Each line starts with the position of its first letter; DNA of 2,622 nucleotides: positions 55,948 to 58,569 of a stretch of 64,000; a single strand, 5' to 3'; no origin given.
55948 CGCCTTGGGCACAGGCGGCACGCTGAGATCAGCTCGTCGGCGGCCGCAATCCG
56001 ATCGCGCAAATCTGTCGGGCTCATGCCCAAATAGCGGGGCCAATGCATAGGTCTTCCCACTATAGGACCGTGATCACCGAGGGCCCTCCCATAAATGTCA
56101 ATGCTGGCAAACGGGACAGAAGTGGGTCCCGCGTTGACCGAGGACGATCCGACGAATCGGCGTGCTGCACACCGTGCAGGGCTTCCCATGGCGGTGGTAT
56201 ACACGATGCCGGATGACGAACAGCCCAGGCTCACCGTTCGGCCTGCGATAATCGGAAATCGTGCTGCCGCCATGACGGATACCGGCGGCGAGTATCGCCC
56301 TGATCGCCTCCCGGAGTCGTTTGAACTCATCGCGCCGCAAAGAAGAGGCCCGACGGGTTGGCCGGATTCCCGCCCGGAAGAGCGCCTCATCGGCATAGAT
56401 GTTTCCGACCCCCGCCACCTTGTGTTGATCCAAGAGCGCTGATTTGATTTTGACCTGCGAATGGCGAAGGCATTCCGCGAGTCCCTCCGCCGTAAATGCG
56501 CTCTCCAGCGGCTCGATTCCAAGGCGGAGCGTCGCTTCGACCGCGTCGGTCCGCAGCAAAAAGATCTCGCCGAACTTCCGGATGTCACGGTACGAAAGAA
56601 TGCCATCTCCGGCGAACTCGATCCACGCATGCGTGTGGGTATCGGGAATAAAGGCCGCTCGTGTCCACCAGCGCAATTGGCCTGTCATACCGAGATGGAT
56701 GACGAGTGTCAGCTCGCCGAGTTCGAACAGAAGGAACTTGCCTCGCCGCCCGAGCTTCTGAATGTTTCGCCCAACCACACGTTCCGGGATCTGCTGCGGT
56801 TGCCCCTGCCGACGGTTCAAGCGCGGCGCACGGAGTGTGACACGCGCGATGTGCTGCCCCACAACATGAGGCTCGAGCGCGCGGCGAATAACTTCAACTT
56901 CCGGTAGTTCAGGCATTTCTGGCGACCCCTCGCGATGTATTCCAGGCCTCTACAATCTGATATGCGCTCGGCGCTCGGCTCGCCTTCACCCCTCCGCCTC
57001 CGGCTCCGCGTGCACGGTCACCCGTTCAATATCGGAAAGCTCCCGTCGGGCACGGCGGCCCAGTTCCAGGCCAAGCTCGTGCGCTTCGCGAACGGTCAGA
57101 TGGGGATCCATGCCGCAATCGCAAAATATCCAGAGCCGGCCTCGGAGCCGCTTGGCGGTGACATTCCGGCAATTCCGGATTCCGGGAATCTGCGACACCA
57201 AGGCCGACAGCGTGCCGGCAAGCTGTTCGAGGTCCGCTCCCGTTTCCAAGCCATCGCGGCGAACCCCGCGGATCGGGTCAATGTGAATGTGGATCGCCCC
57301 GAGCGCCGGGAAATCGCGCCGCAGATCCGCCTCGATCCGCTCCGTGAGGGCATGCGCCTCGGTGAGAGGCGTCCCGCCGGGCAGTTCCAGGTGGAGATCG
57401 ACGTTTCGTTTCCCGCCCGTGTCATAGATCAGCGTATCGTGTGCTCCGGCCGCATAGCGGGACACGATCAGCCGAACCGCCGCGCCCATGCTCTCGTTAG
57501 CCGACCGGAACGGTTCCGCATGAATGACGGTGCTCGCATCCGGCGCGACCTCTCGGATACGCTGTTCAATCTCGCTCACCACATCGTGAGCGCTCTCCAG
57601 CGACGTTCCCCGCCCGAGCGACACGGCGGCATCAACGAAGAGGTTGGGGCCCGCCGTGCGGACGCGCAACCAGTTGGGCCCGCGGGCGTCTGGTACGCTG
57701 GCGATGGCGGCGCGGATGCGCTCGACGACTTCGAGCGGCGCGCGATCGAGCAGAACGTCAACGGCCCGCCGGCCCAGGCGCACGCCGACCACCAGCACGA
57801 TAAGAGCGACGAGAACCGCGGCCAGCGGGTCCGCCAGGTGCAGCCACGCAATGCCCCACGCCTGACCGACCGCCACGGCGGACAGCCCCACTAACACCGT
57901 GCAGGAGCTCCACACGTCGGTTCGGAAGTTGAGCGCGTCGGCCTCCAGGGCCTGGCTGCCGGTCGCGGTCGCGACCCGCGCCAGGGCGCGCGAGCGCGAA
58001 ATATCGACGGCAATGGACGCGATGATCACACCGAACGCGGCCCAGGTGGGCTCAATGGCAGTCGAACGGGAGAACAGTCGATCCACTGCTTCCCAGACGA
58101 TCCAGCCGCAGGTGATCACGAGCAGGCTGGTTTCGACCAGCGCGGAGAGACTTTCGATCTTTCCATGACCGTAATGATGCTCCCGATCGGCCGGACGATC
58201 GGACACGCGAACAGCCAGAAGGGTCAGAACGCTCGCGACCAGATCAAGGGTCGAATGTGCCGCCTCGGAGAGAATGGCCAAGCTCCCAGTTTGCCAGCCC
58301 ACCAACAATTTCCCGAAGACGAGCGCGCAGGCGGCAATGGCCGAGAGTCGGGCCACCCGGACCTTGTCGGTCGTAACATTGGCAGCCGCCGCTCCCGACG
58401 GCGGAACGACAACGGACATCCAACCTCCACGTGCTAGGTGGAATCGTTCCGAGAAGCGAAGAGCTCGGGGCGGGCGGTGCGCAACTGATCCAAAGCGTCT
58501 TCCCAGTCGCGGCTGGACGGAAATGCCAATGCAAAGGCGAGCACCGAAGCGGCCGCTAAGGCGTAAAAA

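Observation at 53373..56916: Co-directional mutM / PflX-like radical SAM / polX trio: a candidate uncharacterised DNA-repair module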

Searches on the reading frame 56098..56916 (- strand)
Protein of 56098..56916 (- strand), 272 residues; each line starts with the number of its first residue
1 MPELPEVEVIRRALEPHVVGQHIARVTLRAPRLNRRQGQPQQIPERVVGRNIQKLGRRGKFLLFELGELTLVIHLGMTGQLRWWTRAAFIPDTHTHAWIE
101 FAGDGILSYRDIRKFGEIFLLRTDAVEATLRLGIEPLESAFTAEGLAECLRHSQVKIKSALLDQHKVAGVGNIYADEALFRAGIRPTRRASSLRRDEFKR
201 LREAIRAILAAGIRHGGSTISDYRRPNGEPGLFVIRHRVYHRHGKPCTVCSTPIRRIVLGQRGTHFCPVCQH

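Call 3: search_protein_families(library=pfam, proteins=[window:56098-56916:-])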
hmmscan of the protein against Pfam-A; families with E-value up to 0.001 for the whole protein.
window:56098-56916:- (272 aa): 4 families
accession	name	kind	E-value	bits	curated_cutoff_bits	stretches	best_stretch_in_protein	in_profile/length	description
PF01149.29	Fapy_DNA_glyco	-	6.3e-34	117.6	25.5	1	1-118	1-117/117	Formamidopyrimidine-DNA glycosylase N-terminal domain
PF06831.19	H2TH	-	3.5e-29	101.1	34.7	1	132-222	1-91/93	Formamidopyrimidine-DNA glycosylase H2TH domain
PF06827.20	zf-FPG_IleRS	-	3.9e-10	39.8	21.3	1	244-272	1-29/30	Zinc finger found in FPG and IleRS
PF05833.16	NFACT_N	-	0.00056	19.2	31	1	142-210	174-241/456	NFACT N-terminal and middle domains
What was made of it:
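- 56098..56916 (-): fpg/mutM: formamidopyrimidine-DNA glycosylase/AP lyase, 272 aa. Pfam PF01149, PF06831 and PF06827 (call 3).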

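Call 4: search_protein_families(library=ncbifam, proteins=[window:56098-56916:-])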
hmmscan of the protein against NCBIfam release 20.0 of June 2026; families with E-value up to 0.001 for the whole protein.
window:56098-56916:- (272 aa): 7 families
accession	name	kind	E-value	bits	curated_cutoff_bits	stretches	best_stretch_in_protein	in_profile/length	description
NF002211.1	PRK01103.1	equivalog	2.4e-91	306.1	212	1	1-272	1-274/274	bifunctional DNA-formamidopyrimidine glycosylase/DNA-(apurinic or apyrimidinic site) lyase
TIGR00577.1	fpg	equivalog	5.5e-89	298.2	203.3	1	1-271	1-276/276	DNA-formamidopyrimidine glycosylase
NF011386.0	PRK14811.1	equivalog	7.3e-78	261.5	414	1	1-272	1-263/269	DNA-formamidopyrimidine glycosylase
NF011385.0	PRK14810.1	equivalog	2.9e-76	256.5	423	1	1-272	1-272/272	DNA-formamidopyrimidine glycosylase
NF010551.0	PRK13945.1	equivalog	3.1e-71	240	348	1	1-272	1-282/282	DNA-formamidopyrimidine glycosylase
NF007763.0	PRK10445.1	equivalog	9.4e-27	94.1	252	1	1-272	1-263/263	endonuclease VIII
NF040775.1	endonuc_Nei2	equivalog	1.9e-22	80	400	1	2-271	2-251/252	endonuclease VIII Nei2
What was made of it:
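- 56098..56916 (-): NCBIfam equivalogs NF002211 at 306 bits and TIGR00577 at 298 bits, both above cut-off (call 4).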

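Call 50: search_solved_structures(query=window:56098-56916:-, max_evalue=1e-20, show_alignments=1)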
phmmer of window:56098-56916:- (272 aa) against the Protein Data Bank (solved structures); distinct sequences matched with E-value up to 1e-20: 32.
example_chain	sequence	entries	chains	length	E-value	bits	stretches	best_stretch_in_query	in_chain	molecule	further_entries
1ee8_A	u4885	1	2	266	4.8e-60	206.9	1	2-271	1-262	MUTM (FPG) PROTEIN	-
1l1t_A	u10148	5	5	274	6e-59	203.3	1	1-271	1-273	MutM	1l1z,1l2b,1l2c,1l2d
1r2y_A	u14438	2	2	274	1.5e-58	201.9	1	1-271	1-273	MutM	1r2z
2f5n_A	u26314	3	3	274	7.6e-58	199.6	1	1-271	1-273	formamidopyrimidine-DNA glycosidase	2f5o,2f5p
2f5q_A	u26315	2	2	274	2e-57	198.3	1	1-271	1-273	formamidopyrimidine-DNA glycosidase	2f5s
6tc6_A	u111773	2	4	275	2.2e-57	198.2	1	1-271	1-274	Formamidopyrimidine-DNA glycosylase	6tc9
3sar_A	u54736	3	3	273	4.3e-57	197.2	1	2-271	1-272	Formamidopyrimidine-DNA glycosylase | DNA GLYCOSYLASE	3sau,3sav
3gpp_A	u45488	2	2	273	4.4e-57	197.1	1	2-271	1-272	DNA glycosylase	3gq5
3gpy_A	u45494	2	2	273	1.1e-56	195.9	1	2-271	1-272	DNA glycosylase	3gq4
3jr4_A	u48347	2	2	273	1.6e-56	195.3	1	2-271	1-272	DNA glycosylase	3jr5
4g4n_A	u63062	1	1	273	2.6e-56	194.6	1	2-271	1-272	Formamidopyrimidine-DNA glycosylase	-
3sas_A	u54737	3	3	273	2.6e-56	194.6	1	2-271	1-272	DNA GLYCOSYLASE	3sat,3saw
3gp1_A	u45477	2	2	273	2.9e-56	194.4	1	2-271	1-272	DNA glycosylase | Formamidopyrimidine-DNA glycosylase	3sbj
4g4q_A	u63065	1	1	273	6e-56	193.4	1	2-271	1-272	Formamidopyrimidine-DNA glycosylase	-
4g4o_A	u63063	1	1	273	6.5e-56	193.3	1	2-271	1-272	Formamidopyrimidine-DNA glycosylase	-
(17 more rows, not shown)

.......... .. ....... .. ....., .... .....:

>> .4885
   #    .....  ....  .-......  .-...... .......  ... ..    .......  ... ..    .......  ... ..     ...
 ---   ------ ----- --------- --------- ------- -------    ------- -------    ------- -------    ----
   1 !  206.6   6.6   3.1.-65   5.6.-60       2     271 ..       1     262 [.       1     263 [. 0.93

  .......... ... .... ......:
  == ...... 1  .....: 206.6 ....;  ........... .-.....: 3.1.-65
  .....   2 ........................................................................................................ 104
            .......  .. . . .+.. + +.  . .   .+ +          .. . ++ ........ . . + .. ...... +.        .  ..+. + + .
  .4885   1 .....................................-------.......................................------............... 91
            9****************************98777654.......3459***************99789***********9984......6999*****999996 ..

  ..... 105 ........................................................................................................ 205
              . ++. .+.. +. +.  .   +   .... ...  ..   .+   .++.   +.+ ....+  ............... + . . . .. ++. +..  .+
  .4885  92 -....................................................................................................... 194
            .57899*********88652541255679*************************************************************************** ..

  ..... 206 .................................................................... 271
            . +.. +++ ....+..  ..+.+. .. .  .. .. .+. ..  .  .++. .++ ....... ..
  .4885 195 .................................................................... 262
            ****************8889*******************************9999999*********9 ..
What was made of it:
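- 56098..56916 (-): E = 4.8e-60 to T. thermophilus MutM 1EE8, aligned from P2 to the C-terminal zinc finger (call 50).
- On Fpg/MutM (TIGR00577 / NF002211): The alignment to 1EE8 runs from P2 to the C-terminal zinc finger (call 50).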

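Call 63: search_protein_families(library=padloc, proteins=[window:56098-56916:-], max_evalue=0.001)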
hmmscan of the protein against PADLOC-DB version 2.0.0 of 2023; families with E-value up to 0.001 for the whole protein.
window:56098-56916:- (272 aa): 0 families

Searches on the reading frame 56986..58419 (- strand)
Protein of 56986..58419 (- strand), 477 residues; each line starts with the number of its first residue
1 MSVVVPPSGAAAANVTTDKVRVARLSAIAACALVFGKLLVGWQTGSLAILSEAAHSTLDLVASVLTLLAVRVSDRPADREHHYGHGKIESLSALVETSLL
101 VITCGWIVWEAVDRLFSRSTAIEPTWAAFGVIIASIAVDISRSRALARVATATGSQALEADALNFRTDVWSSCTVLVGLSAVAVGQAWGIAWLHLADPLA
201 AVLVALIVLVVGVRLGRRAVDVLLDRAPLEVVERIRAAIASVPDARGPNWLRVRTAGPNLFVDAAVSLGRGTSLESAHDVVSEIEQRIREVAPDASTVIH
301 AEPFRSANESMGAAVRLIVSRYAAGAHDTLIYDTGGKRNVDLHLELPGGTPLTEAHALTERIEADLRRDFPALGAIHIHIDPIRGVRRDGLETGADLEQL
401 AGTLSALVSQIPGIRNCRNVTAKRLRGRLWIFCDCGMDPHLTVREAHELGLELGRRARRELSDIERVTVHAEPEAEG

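Call 3: search_protein_families(library=pfam, proteins=[window:56986-58419:-])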
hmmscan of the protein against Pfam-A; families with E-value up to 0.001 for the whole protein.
window:56986-58419:- (477 aa): 2 families
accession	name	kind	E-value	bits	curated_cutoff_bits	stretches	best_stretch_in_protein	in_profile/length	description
PF01545.26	Cation_efflux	-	3.9e-45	154.5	26.6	1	25-224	3-198/198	Cation efflux family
PF16916.11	ZT_dimer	-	1.2e-39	134.6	26.7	3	229-304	3-78/78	Dimerisation domain of Zinc Transporter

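Call 4: search_protein_families(library=ncbifam, proteins=[window:56986-58419:-])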
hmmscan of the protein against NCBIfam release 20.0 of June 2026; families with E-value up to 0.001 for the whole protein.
window:56986-58419:- (477 aa): 10 families
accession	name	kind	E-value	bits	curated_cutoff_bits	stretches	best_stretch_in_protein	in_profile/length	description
TIGR01297.1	CDF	superfamily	1e-78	264.5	82.35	2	21-303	3-282/285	cation diffusion facilitator family transporter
NF050169.1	CatEfflxFieF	equivalog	3.9e-60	203.5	420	2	23-303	7-281/282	cation efflux pump FieF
NF007064.0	PRK09509.1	equivalog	1.9e-53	181.4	447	2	21-306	10-289/300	CDF family cation-efflux transporter FieF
NF052621.1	MngEfTpMntE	equivalog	1e-46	159.7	500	2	19-308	2-286/293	manganese efflux transporter MntE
NF052602.1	Zn_efflux_Cdf31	equivalog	4.2e-45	154.4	460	1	32-308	19-294/299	CDF family zinc efflux transporter Cdf31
NF033616.1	CDF_MamB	equivalog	1.9e-44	152.3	350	1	21-293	7-272/284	magnetosome biogenesis CDF transporter MamB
NF033615.1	CDF_MamM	equivalog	3e-44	151.4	350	2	22-291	11-275/290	magnetosome biogenesis CDF transporter MamM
NF040994.1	MamV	equivalog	1.9e-33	115.9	500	1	21-311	12-295/319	CDF transporter MamV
NF002923.0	PRK03557.1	equivalog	4.5e-17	62.3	408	1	27-246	26-237/313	CDF family zinc transporter ZitB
NF033827.1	CDF_efflux_DmeF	equivalog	5.1e-09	36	250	1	26-126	22-121/309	CDF family Co(II)/Ni(II) efflux transporter DmeF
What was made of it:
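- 56986..58419 (-): Context: cation-diffusion-facilitator transporter, same strand, 69 nt upstream of fpg. PF01545 and PF16916; TIGR01297 at 264 bits (calls 3, 4).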
